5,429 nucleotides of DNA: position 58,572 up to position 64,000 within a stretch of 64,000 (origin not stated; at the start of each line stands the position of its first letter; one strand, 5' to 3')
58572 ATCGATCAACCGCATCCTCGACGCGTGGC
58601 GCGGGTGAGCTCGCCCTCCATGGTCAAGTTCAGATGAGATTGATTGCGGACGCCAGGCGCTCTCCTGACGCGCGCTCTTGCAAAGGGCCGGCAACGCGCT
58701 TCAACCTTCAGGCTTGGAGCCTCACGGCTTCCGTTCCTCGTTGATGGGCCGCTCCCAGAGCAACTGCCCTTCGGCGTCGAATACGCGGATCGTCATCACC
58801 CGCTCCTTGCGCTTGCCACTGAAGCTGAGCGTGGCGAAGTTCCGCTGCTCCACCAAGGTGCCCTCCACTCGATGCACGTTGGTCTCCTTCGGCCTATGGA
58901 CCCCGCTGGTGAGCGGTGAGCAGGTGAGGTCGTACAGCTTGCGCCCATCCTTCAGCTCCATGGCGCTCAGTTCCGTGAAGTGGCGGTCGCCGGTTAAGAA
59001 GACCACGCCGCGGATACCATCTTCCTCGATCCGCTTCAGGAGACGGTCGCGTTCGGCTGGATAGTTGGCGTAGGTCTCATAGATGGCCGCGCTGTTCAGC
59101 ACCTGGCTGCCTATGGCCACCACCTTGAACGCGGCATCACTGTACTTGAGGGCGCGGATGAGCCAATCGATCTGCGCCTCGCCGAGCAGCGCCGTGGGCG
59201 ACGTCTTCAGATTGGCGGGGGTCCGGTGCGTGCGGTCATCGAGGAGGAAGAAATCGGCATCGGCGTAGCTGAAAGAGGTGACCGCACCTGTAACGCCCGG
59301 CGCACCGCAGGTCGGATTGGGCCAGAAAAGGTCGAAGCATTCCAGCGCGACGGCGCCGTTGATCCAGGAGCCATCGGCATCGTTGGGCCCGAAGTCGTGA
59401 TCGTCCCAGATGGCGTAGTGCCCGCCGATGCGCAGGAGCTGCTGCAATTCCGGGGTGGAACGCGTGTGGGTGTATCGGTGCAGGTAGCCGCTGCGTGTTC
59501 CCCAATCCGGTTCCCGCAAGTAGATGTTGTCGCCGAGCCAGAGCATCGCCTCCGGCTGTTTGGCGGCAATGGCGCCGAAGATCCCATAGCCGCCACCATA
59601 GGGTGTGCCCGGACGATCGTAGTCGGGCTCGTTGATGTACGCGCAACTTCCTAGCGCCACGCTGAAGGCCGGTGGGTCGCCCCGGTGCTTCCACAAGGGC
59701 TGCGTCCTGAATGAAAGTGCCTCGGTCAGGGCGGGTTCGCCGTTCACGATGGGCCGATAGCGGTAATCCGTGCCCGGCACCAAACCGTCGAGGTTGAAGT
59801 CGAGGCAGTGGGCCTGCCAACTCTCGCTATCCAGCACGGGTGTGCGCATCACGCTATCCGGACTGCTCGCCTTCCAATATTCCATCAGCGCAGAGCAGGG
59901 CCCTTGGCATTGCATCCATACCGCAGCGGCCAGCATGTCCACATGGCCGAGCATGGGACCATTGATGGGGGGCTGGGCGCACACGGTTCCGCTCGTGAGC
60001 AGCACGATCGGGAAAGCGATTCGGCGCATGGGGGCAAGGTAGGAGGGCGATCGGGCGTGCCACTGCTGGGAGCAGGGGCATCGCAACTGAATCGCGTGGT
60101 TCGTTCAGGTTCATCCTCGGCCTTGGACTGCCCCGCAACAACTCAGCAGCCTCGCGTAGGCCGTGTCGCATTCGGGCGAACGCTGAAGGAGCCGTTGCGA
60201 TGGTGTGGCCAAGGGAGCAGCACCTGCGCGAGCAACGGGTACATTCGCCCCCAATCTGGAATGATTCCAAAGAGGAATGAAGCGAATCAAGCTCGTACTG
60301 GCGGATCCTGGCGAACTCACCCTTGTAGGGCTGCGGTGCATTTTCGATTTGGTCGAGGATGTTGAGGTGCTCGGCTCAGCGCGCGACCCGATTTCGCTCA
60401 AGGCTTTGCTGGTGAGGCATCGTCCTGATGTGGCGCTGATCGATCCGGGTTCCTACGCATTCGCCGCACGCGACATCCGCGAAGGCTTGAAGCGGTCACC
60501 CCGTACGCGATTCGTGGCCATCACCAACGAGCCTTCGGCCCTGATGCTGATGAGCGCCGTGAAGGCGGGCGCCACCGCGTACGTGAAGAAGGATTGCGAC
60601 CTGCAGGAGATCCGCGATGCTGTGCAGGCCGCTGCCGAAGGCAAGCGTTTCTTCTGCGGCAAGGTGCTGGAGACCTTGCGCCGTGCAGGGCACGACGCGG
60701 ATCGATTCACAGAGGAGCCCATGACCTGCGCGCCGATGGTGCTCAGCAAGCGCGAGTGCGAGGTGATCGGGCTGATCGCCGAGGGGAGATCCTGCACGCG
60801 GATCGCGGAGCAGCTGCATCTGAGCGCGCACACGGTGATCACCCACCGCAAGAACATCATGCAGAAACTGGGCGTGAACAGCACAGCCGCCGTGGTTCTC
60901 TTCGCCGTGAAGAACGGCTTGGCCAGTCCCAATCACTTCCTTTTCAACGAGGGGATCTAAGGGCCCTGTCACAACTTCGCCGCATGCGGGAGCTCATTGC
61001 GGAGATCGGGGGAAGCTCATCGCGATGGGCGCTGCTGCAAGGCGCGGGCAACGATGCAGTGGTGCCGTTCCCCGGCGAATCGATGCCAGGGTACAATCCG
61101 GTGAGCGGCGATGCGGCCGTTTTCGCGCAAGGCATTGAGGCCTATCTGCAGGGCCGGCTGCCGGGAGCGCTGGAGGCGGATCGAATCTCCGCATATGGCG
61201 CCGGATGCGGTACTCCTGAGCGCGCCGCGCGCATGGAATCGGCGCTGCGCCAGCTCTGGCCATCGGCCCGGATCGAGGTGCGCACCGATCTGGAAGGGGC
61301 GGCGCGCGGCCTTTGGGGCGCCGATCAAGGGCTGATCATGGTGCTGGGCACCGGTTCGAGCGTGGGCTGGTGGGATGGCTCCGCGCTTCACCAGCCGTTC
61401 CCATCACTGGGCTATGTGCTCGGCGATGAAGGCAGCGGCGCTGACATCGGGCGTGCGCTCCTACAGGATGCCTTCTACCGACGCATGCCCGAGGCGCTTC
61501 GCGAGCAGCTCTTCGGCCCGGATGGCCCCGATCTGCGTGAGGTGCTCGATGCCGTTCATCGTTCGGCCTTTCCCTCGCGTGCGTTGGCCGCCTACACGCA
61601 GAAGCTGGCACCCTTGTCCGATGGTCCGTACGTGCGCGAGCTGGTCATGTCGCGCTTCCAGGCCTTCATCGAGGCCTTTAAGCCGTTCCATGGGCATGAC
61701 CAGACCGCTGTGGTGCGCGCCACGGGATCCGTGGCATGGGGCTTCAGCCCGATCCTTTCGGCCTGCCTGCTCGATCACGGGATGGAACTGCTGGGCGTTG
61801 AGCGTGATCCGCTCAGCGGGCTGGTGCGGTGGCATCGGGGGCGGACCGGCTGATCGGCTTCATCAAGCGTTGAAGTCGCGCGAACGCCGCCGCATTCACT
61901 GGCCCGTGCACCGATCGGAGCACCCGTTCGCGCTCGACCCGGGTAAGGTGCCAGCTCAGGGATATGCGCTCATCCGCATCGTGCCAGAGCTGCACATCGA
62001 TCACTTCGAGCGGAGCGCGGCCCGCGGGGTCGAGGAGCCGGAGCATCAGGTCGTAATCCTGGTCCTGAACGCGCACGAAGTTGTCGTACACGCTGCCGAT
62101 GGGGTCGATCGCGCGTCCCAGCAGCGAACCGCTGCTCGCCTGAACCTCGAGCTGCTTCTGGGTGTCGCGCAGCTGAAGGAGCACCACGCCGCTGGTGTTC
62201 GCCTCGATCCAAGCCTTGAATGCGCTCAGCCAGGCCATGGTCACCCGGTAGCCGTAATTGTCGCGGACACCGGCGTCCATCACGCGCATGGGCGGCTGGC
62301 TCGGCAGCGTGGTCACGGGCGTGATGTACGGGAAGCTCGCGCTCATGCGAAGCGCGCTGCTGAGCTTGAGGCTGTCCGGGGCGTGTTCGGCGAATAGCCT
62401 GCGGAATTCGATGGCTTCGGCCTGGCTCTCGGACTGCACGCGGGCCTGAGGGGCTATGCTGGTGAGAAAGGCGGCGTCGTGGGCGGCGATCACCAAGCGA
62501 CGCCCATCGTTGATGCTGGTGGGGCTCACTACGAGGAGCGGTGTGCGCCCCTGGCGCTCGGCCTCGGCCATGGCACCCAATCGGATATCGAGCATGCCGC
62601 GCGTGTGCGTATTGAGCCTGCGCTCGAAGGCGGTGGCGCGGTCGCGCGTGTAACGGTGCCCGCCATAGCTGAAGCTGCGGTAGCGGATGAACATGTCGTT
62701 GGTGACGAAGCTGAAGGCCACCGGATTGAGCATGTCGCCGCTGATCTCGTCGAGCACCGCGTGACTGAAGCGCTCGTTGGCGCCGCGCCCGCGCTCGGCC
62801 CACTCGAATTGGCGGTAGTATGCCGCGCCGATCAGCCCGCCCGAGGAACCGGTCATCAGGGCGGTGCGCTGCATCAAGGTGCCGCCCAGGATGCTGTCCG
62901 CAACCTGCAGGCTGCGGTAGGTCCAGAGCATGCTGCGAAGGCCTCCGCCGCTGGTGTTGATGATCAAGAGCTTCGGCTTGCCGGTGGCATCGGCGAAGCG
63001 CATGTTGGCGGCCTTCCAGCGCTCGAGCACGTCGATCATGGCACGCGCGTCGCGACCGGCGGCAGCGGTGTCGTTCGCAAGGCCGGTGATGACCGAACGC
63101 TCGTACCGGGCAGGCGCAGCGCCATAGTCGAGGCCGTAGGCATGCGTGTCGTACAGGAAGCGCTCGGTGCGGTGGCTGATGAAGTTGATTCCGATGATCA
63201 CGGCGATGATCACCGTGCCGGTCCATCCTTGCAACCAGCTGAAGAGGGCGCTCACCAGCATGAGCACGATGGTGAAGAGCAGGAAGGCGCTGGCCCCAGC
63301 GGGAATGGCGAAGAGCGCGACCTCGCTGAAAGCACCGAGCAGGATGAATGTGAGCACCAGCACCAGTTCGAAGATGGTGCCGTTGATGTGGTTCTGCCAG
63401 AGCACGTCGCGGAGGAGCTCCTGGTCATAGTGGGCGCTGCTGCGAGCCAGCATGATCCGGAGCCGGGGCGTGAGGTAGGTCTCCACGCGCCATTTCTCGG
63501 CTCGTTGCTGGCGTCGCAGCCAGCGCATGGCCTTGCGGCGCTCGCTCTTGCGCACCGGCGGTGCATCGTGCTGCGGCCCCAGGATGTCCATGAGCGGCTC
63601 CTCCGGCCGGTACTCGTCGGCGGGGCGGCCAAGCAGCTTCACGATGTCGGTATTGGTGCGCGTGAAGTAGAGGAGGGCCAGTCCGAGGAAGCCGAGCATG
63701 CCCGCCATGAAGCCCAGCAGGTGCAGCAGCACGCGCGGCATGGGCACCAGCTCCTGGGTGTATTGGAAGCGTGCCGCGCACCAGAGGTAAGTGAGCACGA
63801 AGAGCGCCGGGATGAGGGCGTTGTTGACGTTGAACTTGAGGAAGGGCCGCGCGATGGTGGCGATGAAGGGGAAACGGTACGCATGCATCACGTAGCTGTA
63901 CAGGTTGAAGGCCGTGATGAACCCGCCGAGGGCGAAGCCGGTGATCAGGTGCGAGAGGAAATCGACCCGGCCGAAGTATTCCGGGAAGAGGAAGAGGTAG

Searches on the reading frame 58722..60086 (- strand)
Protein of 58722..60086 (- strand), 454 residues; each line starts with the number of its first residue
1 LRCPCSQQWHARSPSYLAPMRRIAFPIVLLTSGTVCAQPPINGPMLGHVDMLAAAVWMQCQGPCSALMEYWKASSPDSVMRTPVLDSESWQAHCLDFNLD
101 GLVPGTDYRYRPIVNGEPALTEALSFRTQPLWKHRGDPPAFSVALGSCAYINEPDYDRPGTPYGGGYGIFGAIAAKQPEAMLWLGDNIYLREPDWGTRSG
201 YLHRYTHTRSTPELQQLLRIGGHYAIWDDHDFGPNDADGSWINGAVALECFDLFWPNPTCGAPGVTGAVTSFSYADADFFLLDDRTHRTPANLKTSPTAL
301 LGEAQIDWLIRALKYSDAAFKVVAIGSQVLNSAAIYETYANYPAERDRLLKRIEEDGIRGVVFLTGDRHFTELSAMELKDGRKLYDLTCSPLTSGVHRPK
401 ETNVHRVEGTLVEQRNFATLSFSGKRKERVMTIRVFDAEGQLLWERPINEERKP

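Call 64: search_protein_families(library=pfam, proteins=[window:58722-60086:-], max_evalue=0.0001)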
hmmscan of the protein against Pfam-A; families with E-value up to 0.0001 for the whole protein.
window:58722-60086:- (454 aa): 2 families
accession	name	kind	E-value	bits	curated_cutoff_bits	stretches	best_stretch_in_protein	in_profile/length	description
PF09423.15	PhoD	-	4.3e-25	89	27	1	164-413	11-314/343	PhoD-like phosphatase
PF25077.1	DUF7800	-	4.5e-06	27.2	27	1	42-122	6-79/89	Domain of unknown function (DUF7800)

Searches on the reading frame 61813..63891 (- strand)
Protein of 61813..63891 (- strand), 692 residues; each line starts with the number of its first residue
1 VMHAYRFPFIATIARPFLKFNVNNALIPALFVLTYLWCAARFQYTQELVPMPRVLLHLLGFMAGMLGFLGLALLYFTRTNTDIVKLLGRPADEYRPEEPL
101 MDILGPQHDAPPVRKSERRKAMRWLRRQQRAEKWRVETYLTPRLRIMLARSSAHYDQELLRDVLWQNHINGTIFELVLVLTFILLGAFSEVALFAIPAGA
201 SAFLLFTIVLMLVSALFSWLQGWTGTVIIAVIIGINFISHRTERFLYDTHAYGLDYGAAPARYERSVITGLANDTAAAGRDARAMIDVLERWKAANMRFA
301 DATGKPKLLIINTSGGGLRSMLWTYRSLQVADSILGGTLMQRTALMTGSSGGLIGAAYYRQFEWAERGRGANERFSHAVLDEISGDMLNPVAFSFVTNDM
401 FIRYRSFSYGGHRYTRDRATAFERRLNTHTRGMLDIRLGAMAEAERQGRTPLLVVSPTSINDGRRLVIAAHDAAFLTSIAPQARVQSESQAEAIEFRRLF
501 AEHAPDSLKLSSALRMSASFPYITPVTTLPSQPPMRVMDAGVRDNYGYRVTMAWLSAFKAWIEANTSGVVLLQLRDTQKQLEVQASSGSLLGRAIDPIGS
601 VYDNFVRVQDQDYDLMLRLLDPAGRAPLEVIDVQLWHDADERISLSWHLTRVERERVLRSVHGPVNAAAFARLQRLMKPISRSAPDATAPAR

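Call 64: search_protein_families(library=pfam, proteins=[window:61813-63891:-], max_evalue=0.0001)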
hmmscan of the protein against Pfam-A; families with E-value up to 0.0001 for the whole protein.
window:61813-63891:- (692 aa): 1 family
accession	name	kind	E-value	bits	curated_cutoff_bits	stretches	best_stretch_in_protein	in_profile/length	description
PF01734.28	Patatin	-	8e-09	36.4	27.7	1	314-549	4-188/191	Patatin-like phospholipase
